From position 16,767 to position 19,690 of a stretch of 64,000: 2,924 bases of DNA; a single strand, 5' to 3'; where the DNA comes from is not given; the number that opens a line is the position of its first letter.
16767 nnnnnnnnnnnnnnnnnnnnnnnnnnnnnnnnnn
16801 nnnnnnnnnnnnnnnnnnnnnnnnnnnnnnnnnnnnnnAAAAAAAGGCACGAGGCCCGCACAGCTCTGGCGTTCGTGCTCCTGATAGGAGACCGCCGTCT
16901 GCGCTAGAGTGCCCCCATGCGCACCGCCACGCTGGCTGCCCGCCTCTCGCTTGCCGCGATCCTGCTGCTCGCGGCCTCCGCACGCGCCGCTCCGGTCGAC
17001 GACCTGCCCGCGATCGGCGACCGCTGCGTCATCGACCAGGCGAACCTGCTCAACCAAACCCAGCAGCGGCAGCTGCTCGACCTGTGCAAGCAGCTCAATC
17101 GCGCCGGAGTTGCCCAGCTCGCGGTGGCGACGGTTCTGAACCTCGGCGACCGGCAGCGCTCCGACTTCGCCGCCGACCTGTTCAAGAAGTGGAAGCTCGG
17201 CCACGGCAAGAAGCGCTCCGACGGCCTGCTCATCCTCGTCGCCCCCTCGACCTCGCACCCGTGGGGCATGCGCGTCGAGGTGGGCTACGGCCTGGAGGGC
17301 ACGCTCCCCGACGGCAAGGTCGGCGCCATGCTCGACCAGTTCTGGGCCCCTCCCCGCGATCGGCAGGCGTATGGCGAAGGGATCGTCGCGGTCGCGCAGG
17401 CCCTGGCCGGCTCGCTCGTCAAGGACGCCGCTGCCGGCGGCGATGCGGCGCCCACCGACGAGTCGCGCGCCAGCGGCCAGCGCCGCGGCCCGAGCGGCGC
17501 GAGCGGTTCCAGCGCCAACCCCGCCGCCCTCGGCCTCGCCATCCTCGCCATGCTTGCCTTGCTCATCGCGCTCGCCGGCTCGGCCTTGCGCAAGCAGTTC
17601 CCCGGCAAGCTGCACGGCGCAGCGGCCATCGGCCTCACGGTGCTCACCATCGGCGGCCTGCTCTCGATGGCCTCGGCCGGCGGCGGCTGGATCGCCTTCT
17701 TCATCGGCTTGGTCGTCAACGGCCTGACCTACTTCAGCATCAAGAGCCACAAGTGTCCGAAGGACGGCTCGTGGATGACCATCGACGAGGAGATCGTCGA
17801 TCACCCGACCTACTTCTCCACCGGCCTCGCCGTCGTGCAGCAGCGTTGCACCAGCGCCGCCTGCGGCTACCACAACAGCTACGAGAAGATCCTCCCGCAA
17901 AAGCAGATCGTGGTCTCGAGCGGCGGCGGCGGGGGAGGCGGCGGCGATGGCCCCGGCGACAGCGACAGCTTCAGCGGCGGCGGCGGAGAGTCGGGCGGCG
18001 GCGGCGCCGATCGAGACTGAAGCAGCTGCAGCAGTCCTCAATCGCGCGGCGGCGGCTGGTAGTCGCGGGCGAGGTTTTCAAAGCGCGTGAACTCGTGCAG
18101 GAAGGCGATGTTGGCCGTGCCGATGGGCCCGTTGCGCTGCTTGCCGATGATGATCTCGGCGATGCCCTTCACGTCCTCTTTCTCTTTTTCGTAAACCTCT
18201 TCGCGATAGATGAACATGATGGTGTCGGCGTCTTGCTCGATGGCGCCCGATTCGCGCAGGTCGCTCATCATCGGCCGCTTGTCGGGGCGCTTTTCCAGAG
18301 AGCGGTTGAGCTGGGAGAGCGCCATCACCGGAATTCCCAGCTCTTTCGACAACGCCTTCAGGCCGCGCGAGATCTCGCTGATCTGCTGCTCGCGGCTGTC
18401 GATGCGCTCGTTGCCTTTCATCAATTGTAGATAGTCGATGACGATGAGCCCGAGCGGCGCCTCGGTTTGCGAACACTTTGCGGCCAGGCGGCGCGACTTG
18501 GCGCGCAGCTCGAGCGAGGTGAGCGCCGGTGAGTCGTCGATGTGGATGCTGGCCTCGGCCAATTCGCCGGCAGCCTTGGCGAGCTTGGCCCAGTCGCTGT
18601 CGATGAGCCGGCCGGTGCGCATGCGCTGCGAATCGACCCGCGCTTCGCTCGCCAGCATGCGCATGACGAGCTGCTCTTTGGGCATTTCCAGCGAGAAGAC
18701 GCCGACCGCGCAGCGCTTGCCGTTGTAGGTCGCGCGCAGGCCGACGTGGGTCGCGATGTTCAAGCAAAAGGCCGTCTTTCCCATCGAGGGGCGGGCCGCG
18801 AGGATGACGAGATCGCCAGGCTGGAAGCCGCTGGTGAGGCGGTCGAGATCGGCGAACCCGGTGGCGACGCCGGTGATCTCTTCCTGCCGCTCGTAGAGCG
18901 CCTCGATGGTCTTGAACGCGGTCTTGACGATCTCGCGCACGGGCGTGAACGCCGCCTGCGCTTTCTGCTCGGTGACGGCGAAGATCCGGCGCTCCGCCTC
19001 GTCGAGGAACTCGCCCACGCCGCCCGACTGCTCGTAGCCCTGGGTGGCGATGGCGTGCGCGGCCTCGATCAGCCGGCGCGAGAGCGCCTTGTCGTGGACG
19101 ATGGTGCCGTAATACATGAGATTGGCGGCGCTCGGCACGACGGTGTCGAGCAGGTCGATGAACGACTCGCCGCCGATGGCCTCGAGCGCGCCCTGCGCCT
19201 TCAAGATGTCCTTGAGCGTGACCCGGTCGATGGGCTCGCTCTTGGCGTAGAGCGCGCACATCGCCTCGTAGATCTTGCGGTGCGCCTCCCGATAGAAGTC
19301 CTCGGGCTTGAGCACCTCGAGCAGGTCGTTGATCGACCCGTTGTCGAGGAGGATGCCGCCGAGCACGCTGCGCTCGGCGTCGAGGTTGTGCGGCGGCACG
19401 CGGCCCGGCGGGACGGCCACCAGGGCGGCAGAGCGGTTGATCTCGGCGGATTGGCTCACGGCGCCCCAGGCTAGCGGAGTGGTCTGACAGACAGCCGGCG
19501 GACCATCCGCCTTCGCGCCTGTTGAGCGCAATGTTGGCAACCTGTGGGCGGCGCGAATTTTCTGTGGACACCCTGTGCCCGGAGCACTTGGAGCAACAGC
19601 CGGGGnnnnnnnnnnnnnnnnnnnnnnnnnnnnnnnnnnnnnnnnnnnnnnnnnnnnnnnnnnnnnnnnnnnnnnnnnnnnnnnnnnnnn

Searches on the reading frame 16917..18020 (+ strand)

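Call 9: search_protein_families(library=pfam, proteins=[window:16917-18020:+], max_evalue=0.01)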
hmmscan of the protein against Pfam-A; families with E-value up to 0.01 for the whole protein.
window:16917-18020:+ (367 aa): 1 family
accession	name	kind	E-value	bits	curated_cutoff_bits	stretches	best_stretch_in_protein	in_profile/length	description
PF04536.20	TPM_phosphatase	-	2.7e-25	89.2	22.1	1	38-164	1-123/125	TPM domain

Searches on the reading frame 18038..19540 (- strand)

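Call 9: search_protein_families(library=pfam, proteins=[window:18038-19540:-], max_evalue=0.01)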
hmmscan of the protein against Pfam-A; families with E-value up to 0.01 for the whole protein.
window:18038-19540:- (500 aa): 4 families
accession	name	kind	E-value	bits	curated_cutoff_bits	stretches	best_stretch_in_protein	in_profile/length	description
PF03796.21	DnaB_C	-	7.2e-108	360.2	27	1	224-489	1-255/255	DnaB-like helicase C terminal domain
PF00772.26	DnaB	-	9.4e-34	116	23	1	49-150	2-103/103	DnaB-like helicase N terminal domain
PF13481.12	AAA_25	-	7.4e-13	49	27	1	229-411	19-190/195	AAA domain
PF13191.12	AAA_16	-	0.0022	18.9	32.6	0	216-382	3-146/167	AAA ATPase domain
